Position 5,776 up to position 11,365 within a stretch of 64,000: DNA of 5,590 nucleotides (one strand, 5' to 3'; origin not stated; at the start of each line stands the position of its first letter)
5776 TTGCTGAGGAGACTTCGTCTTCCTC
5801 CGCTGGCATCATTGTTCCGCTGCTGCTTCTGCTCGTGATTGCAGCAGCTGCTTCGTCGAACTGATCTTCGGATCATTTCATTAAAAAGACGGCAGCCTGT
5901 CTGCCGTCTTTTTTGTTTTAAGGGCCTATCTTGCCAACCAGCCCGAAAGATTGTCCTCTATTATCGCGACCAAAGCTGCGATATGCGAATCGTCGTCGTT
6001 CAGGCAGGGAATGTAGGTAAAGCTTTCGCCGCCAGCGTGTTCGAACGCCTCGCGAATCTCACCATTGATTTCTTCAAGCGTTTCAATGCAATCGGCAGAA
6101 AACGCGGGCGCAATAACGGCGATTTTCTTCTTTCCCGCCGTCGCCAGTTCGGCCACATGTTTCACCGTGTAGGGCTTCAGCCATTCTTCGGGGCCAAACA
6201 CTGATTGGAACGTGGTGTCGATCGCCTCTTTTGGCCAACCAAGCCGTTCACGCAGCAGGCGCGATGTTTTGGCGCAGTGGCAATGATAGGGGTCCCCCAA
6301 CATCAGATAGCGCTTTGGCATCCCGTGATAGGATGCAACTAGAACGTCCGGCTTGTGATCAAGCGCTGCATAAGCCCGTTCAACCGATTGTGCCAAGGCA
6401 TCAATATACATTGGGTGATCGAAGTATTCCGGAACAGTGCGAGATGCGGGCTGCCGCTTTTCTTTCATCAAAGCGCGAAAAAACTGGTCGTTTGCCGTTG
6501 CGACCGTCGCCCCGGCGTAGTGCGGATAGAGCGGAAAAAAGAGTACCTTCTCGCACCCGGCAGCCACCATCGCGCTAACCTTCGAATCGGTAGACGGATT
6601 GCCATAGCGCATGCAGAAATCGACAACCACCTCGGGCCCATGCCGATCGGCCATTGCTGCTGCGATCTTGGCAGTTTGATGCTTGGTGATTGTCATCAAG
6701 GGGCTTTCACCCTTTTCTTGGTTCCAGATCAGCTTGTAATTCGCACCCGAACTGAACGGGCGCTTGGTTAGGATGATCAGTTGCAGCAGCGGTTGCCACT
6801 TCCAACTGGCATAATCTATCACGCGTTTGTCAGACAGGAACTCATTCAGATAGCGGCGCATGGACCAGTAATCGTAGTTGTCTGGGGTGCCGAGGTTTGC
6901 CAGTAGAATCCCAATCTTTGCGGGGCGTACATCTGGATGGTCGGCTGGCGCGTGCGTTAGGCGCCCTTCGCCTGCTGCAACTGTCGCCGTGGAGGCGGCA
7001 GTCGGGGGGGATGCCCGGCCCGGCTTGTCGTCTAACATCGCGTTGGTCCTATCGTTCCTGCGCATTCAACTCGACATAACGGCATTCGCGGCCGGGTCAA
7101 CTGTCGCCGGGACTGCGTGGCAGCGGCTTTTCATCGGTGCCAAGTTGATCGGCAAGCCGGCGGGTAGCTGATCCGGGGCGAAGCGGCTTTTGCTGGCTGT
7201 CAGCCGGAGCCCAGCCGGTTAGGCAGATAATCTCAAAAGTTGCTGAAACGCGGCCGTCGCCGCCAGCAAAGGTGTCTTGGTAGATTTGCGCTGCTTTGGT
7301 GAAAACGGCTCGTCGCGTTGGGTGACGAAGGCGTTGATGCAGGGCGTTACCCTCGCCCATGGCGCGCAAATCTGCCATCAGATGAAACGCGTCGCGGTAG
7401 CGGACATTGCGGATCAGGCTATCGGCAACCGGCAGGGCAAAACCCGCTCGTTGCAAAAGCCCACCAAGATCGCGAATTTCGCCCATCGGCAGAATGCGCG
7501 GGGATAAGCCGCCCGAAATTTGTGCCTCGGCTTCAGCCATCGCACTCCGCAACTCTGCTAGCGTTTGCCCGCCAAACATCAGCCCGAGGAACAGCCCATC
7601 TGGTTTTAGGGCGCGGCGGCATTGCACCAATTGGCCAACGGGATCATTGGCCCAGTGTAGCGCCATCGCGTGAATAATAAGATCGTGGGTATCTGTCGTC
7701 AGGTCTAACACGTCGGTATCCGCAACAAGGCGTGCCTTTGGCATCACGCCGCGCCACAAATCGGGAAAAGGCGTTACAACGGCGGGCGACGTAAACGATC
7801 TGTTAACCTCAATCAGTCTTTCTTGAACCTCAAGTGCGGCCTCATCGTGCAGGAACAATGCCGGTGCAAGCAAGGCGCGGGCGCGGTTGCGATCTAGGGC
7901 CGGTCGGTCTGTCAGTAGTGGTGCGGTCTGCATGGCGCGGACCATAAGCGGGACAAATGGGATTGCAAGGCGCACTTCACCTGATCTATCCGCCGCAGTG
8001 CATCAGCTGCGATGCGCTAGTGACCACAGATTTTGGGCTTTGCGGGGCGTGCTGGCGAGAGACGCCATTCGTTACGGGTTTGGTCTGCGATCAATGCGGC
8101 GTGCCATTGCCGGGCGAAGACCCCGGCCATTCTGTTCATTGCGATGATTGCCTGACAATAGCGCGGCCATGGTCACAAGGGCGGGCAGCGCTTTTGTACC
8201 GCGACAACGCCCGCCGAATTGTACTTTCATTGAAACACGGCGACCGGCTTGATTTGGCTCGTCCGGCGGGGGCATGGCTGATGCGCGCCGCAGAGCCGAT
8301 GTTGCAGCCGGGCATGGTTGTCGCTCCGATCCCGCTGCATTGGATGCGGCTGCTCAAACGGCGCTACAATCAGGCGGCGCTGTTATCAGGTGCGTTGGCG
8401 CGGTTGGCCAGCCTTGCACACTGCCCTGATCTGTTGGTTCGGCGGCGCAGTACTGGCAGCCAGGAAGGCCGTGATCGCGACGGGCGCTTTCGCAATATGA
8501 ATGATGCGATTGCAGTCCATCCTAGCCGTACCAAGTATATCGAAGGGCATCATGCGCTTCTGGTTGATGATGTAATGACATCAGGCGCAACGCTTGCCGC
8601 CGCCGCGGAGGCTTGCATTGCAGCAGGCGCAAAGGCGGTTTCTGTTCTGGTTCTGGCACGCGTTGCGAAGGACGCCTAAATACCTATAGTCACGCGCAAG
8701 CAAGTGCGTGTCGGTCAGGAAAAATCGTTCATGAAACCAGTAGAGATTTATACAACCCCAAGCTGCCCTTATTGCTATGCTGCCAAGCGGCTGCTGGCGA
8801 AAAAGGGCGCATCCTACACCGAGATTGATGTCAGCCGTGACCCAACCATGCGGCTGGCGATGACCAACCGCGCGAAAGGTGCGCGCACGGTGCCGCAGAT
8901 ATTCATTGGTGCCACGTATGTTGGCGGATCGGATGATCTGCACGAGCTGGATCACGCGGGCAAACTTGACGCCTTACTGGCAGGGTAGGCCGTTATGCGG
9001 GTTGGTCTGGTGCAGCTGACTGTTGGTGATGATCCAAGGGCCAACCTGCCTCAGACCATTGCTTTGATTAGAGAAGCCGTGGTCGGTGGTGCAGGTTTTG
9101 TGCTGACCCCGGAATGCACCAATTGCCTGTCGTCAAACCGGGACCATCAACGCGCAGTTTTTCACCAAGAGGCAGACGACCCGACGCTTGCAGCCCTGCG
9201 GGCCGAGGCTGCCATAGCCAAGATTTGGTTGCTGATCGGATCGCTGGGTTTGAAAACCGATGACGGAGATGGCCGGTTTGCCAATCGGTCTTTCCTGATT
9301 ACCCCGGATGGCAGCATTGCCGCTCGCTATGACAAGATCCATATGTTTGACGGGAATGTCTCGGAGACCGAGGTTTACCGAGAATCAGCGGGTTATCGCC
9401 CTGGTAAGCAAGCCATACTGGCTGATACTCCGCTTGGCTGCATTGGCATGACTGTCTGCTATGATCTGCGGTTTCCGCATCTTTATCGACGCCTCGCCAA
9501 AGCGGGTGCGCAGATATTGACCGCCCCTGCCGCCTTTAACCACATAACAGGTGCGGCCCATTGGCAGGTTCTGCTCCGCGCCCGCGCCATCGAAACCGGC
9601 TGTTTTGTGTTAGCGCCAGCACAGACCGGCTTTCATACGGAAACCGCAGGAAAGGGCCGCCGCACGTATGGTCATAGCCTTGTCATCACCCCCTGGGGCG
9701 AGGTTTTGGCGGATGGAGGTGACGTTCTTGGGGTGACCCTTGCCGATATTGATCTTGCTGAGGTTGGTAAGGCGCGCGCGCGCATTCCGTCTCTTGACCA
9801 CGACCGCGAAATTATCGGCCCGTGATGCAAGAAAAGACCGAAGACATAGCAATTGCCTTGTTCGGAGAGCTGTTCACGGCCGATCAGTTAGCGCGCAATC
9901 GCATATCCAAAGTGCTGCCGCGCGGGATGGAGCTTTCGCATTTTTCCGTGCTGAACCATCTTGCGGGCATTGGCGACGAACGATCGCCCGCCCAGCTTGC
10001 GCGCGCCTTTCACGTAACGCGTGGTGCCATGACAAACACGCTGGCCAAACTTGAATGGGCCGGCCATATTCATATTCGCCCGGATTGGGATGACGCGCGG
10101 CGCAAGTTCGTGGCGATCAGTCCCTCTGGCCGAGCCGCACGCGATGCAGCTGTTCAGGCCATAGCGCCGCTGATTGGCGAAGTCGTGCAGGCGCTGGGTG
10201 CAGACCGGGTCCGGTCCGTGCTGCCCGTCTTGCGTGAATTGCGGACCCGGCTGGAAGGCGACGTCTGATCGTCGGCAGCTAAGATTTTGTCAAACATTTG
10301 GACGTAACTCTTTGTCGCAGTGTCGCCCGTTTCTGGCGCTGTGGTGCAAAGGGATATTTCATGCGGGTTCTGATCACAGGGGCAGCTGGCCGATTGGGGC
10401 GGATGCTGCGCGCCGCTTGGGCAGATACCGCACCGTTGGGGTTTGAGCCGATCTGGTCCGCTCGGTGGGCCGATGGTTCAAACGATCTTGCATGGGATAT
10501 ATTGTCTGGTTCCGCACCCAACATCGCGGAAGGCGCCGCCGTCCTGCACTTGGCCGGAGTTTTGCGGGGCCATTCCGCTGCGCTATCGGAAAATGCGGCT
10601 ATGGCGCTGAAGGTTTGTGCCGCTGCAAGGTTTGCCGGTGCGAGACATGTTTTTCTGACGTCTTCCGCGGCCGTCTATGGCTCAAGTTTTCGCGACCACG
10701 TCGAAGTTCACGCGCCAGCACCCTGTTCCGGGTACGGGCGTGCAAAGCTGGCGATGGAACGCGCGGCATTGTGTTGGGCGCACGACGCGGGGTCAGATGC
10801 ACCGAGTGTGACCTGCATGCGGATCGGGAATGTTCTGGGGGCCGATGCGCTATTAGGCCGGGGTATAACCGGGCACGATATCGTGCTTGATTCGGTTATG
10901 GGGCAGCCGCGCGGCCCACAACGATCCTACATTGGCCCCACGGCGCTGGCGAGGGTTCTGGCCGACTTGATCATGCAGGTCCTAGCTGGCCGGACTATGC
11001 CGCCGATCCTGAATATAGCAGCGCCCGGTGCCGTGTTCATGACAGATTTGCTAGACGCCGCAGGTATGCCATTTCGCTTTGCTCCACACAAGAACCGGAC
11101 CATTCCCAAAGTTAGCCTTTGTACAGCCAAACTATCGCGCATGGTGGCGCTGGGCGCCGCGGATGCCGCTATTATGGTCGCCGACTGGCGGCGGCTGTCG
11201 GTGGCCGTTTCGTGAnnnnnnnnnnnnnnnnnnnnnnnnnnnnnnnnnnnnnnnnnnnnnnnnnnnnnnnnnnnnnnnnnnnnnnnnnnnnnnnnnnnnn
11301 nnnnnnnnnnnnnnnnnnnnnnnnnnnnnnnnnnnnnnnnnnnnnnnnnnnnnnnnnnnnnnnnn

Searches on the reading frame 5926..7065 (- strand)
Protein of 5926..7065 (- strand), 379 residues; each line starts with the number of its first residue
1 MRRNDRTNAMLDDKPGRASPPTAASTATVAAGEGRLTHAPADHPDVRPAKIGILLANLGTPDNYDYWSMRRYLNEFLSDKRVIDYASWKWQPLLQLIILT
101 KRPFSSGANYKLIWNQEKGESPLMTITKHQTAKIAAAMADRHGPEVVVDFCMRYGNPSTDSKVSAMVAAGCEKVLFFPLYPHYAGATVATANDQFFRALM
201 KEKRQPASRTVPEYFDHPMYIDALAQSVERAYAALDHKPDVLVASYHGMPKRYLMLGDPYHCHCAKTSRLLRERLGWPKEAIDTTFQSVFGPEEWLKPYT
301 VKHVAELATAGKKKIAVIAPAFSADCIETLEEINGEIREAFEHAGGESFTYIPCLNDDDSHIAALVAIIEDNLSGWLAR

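Call 74: search_protein_families(library=pfam, proteins=[window:5926-7065:-], max_evalue=0.00001)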
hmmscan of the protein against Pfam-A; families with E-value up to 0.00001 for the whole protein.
window:5926-7065:- (379 aa): 1 family
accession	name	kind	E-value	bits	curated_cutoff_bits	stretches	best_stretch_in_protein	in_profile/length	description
PF00762.24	Ferrochelatase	-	1.5e-105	353.1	27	1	50-372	1-316/317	Ferrochelatase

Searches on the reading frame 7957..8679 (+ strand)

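Call 74: search_protein_families(library=pfam, proteins=[window:7957-8679:+], max_evalue=0.00001)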
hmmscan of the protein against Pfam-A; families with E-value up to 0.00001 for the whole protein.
window:7957-8679:+ (240 aa): 2 families
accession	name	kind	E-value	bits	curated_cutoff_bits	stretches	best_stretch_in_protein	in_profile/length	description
PF18912.6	DZR_2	-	2.4e-15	56.5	27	1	6-66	1-56/56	Double zinc ribbon domain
PF00156.33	Pribosyltran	-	1.3e-08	34.7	26.3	1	180-236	70-126/158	Phosphoribosyl transferase domain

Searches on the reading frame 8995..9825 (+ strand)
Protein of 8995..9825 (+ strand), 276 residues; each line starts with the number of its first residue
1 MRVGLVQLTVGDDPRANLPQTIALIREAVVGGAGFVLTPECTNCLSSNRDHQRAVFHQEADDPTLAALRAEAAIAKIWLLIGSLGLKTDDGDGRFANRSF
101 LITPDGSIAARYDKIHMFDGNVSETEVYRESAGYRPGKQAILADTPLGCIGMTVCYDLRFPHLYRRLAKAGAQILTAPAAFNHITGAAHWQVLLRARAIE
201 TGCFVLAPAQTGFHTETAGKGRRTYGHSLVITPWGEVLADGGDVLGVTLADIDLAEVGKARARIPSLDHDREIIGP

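Call 74: search_protein_families(library=pfam, proteins=[window:8995-9825:+], max_evalue=0.00001)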
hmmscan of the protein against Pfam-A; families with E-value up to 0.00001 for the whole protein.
window:8995-9825:+ (276 aa): 1 family
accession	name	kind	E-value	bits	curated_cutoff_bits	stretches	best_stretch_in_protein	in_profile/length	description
PF00795.27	CN_hydrolase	-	7.1e-52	176.7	23.2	1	2-261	1-255/256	Carbon-nitrogen hydrolase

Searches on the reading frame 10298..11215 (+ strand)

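Call 14: search_protein_families(library=pfam, proteins=[window:10298-11215:+])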
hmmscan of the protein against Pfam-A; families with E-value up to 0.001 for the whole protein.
window:10298-11215:+ (305 aa): 2 families
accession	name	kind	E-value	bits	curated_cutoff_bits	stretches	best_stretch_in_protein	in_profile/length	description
PF01370.27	Epimerase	-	4.4e-13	49.6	20.9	1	24-183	1-176/240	NAD dependent epimerase/dehydratase family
PF04321.23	RmlD_sub_bind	-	1.4e-06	28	27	1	22-181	1-153/287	RmlD substrate binding domain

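Call 15: search_protein_families(library=ncbifam, proteins=[window:10298-11215:+])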
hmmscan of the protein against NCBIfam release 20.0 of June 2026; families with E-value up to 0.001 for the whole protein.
window:10298-11215:+ (305 aa): 6 families
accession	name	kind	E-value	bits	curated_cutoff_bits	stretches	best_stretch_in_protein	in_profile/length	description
TIGR01179.1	galE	equivalog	1.3e-06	27.5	262.3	1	96-184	94-181/332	UDP-glucose 4-epimerase GalE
NF043036.1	ErythonDh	equivalog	3.4e-05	23.2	325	0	80-153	76-156/321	D-erythronate dehydrogenase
TIGR01214.1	rmlD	equivalog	0.00016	20.9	224.05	1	23-158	1-136/285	dTDP-4-dehydrorhamnose reductase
NF047837.1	UDPAcbARedWbcJ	equivalog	0.00038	19.5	500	1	22-182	1-136/372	UDP-2-acetamido-2,6-beta-L-arabino-hexul-4-ose reductase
NF007956.0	PRK10675.1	subfamily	0.00042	19.6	394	1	97-183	98-184/338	UDP-glucose 4-epimerase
TIGR02197.1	heptose_epim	equivalog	0.00059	19.1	274.6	0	97-181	89-172/316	ADP-glyceromanno-heptose 6-epimerase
